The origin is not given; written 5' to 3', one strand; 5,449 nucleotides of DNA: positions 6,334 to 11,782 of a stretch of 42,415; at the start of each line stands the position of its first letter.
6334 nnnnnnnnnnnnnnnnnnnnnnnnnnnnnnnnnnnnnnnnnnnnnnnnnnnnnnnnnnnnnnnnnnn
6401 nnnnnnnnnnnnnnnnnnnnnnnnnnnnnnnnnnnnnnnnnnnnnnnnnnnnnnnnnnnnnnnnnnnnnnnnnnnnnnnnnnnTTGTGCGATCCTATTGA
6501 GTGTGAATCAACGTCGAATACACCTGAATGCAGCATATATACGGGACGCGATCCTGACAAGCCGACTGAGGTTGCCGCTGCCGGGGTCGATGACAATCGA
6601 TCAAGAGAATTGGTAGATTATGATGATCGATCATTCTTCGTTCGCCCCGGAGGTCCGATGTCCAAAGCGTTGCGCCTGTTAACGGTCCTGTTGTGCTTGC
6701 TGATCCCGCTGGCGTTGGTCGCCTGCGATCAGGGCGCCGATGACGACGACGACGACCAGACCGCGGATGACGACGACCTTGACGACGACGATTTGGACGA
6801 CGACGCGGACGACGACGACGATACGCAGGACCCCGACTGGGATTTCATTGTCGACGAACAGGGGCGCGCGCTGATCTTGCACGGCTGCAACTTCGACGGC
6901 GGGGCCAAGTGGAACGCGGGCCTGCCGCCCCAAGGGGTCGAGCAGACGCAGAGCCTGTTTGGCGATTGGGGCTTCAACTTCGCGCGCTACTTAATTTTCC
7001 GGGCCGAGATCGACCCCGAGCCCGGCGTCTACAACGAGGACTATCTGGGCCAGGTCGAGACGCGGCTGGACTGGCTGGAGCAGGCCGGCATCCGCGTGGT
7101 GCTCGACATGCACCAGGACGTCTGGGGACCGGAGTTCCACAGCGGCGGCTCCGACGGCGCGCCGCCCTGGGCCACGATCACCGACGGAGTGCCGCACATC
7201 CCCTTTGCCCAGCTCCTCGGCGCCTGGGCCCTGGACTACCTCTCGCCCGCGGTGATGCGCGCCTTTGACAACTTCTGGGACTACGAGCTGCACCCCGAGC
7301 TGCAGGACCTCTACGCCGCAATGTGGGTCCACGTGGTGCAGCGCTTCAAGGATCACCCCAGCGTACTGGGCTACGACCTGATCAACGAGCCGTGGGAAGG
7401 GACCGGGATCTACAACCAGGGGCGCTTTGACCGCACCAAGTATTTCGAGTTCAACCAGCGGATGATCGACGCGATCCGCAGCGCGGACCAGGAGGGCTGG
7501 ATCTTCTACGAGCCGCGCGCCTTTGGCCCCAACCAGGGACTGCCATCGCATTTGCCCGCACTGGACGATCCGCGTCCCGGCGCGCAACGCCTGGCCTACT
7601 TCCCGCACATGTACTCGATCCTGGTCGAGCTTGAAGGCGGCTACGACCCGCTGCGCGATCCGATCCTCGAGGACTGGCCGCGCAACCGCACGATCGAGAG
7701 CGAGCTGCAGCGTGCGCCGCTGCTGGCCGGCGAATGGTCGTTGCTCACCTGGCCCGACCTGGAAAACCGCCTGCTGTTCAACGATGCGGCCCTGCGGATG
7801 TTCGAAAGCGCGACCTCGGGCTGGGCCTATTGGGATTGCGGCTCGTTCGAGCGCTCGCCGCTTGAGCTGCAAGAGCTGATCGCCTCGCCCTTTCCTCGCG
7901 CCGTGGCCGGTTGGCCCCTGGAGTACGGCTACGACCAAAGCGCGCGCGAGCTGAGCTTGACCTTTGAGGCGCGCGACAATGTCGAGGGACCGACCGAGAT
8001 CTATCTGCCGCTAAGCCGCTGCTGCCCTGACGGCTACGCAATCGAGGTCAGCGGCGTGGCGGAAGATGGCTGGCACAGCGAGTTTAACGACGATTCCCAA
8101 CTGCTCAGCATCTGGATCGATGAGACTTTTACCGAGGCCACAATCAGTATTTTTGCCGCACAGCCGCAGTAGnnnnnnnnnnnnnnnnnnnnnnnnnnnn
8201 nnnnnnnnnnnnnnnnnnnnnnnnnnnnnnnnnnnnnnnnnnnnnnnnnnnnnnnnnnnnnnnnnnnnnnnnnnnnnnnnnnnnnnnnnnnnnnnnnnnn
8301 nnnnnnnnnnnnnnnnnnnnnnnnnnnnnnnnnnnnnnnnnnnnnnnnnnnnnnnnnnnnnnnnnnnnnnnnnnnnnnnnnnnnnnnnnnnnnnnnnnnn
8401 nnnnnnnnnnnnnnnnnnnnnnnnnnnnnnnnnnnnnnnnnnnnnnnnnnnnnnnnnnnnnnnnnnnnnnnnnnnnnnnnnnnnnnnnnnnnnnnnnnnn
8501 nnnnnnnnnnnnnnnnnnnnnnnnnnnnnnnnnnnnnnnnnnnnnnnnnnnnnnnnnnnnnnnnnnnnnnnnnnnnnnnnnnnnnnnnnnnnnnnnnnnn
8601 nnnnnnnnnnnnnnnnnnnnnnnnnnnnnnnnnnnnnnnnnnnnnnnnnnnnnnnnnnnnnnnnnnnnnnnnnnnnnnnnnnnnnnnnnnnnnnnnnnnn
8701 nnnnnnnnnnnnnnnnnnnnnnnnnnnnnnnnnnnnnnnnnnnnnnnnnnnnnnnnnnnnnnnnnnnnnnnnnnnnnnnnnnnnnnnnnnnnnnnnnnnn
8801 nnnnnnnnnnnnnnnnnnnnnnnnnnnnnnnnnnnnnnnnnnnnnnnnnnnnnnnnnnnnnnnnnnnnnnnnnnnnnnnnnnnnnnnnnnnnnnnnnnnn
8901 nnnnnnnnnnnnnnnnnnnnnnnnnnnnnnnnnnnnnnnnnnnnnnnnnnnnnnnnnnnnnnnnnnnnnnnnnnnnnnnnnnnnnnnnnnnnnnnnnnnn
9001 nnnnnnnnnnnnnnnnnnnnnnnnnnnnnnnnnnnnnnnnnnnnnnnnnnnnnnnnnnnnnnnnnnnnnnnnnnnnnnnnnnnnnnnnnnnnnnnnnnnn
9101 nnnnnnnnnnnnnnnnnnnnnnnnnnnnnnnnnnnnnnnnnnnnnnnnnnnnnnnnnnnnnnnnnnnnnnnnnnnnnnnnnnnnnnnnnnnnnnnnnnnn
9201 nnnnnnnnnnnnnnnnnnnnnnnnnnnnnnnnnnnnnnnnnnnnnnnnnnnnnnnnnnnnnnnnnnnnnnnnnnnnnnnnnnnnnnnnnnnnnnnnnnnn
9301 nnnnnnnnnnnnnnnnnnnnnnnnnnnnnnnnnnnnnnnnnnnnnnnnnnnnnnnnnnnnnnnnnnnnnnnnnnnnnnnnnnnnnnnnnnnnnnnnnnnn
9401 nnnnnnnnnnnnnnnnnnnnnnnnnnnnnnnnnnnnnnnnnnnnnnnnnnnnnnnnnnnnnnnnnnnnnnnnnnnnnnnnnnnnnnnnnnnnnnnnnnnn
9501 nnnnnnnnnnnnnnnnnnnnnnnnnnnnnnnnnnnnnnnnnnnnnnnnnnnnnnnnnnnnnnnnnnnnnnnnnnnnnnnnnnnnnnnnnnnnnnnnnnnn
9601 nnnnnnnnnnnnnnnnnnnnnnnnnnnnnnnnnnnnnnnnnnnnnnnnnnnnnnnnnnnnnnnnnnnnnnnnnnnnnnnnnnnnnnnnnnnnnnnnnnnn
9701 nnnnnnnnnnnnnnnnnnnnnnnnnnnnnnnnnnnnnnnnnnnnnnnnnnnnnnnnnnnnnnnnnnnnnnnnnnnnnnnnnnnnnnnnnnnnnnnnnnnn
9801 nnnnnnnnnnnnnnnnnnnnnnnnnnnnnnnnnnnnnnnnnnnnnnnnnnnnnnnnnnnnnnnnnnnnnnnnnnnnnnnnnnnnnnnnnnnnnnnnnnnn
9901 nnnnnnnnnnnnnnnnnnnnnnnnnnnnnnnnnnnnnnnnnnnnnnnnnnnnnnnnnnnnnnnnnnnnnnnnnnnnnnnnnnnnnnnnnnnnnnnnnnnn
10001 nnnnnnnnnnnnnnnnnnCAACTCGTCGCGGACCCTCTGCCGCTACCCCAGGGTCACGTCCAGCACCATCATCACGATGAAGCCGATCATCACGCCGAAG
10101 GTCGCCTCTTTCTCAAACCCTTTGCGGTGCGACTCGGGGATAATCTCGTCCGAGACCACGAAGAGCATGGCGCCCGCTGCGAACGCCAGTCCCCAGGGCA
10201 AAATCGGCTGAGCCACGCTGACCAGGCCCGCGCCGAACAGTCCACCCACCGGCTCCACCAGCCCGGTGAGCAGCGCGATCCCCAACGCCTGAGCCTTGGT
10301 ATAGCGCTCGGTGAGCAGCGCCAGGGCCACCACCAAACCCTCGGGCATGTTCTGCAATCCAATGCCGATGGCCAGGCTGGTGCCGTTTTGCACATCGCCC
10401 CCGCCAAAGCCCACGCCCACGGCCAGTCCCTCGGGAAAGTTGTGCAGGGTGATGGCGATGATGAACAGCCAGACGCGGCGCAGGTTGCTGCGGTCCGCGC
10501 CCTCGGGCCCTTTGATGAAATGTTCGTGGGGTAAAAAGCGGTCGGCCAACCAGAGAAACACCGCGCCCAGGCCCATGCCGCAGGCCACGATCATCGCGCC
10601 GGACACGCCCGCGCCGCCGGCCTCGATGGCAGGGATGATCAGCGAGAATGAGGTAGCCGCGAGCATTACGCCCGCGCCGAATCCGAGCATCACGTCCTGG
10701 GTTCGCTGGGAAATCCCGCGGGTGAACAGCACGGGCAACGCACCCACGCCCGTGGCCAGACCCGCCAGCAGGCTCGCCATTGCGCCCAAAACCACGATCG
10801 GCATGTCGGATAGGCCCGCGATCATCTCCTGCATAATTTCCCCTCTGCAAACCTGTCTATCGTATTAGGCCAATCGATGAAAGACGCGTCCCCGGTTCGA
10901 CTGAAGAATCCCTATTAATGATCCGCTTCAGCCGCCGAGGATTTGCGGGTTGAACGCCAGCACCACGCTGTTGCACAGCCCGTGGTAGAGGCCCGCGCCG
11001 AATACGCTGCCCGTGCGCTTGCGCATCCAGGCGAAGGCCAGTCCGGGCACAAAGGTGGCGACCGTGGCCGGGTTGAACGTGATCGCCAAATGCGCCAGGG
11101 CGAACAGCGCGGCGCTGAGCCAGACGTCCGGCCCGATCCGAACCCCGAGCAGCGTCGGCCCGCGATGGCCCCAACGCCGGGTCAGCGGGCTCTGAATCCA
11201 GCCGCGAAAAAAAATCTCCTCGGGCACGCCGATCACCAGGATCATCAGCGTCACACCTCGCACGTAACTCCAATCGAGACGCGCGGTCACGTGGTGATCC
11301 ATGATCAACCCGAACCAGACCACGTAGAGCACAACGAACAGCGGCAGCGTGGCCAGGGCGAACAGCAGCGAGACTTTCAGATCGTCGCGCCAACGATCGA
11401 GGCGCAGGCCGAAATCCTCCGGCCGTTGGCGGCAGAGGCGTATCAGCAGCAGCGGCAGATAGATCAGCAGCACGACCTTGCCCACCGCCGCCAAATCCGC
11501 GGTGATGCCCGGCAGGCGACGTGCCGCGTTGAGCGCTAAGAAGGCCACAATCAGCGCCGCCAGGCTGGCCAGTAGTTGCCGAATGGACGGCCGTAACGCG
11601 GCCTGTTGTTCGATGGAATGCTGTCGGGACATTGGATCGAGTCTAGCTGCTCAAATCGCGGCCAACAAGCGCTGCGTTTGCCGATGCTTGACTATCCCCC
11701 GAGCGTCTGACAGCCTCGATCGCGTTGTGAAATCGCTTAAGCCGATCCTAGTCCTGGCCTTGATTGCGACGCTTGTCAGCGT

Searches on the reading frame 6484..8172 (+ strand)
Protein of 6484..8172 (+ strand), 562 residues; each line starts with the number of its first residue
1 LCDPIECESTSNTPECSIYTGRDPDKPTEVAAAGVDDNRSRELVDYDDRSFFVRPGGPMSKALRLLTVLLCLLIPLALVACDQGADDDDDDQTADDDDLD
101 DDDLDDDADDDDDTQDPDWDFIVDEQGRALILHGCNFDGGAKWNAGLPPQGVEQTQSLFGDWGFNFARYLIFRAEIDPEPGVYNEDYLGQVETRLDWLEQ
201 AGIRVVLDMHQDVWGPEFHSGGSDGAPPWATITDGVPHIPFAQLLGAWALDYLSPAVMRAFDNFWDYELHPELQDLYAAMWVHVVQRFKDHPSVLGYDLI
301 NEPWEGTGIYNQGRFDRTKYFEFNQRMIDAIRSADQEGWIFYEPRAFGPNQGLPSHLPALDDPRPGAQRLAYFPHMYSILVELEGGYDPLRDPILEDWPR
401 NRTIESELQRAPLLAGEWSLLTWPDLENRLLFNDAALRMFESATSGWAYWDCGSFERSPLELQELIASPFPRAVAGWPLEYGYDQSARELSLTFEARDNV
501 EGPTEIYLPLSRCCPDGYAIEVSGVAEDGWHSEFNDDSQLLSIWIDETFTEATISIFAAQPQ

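Call 38: search_protein_families(library=pfam, proteins=[window:6484-8172:+], max_evalue=0.00001)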
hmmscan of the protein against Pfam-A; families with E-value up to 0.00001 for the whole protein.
window:6484-8172:+ (562 aa): 2 families
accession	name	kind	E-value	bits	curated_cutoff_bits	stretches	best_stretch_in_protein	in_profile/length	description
PF00150.24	Cellulase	-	8.1e-23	81.7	23.5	1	148-454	19-270/272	Cellulase (glycosyl hydrolase family 5)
PF18564.7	Glyco_hydro_5_C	-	1.2e-11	45.4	22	1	469-555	2-86/87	Glycoside hydrolase family 5 C-terminal domain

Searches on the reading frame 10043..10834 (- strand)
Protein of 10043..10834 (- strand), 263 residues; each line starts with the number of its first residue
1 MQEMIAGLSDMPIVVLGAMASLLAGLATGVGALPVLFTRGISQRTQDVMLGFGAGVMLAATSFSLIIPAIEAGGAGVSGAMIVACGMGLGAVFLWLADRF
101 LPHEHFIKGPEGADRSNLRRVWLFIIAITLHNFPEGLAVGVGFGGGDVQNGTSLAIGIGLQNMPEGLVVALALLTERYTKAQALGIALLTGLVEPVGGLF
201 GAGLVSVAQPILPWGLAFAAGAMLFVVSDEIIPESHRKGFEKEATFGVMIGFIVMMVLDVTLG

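Call 3: search_protein_families(library=ncbifam, proteins=[window:10043-10834:-], max_evalue=0.01)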
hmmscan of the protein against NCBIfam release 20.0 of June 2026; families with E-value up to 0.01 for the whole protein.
window:10043-10834:- (263 aa): 1 family
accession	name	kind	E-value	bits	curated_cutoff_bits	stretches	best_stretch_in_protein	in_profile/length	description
NF003243.0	PRK04201.1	equivalog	2.5e-37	128.6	252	1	19-257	10-260/266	zinc transporter ZupT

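Call 4: search_protein_families(library=pfam, proteins=[window:10043-10834:-], max_evalue=0.01)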
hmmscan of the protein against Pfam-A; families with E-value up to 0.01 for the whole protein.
window:10043-10834:- (263 aa): 1 family
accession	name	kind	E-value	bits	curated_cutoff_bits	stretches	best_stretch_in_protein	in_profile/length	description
PF02535.28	Zip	-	3.3e-28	99.3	35.1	2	120-258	177-322/323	ZIP Zinc transporter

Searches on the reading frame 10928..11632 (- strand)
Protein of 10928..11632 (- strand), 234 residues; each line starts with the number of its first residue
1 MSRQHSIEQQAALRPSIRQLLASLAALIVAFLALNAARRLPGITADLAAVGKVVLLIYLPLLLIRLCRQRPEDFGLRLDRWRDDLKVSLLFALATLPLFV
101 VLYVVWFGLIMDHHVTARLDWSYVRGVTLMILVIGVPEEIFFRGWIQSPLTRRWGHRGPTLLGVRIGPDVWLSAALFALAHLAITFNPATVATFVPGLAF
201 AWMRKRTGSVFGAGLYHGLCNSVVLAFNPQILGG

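Call 3: search_protein_families(library=ncbifam, proteins=[window:10928-11632:-], max_evalue=0.01)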
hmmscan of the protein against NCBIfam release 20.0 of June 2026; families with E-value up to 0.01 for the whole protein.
window:10928-11632:- (234 aa): 11 families
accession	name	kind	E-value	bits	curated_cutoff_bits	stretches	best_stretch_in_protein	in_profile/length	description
NF040674.1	CPBP_fam_MrtP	equivalog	3.3e-38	132.1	250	2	128-226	250-348/354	myxosortase MrtP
NF040593.1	CPBP_fam_MrtX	exception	1.2e-34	120.3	180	1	12-227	7-232/238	myxosortase MrtX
NF040594.1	CPBP_fam_MrtC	equivalog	1.2e-32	113.4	195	1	79-221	72-212/221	myxosortase MrtC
NF040914.1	Mrt_core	domain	1.7e-28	98.8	100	1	128-226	5-103/108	myxosortase family intramembrane protease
NF040589.1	CPBP_Synerg_MrtS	equivalog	1.9e-25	90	130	1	53-230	6-169/170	Synerg-CTERM system glutamic-type intramembrane protease MrtS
NF033192.3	CPBP_JDVT_MrtJ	equivalog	4.1e-18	65.9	75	1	129-226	3-97/98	JDVT-CTERM system glutamic-type intramembrane protease MrtJ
NF040915.1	CPBP_fam_MrtZ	exception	1.6e-17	63.8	325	1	121-221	162-261/275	myxosortase MrtZ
NF041647.1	ABC_perm_CPBP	equivalog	2e-14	53.3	435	1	5-226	413-632/636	ABC transporter permease subunit/CPBP intramembrane protease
NF047635.1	CPBP_Sphingo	equivalog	1.7e-11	44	225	1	37-225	51-235/237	CPBP family intramembrane glutamic endopeptidase, BDIM_20840 family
TIGR03008.1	pepcterm_CAAX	equivalog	1.1e-05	25.4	81.05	1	131-224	124-209/222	CAAX prenyl protease-related protein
NF040590.1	CPBP_Pyro_MrtA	exception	2.8e-05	24.5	200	1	32-220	10-184/194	CPBP family archaeomyxosortase MrtA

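Call 4: search_protein_families(library=pfam, proteins=[window:10928-11632:-], max_evalue=0.01)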
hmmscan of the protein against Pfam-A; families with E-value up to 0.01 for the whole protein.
window:10928-11632:- (234 aa): 2 families
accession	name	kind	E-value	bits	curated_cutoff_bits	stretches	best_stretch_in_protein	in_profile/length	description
PF02517.21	Rce1-like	-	1.7e-18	67.2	22.4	1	125-222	6-92/93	Type II CAAX prenyl endopeptidase Rce1-like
PF09990.14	DUF2231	-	0.0051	17.3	26.4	0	21-112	47-130/139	Predicted membrane protein (DUF2231)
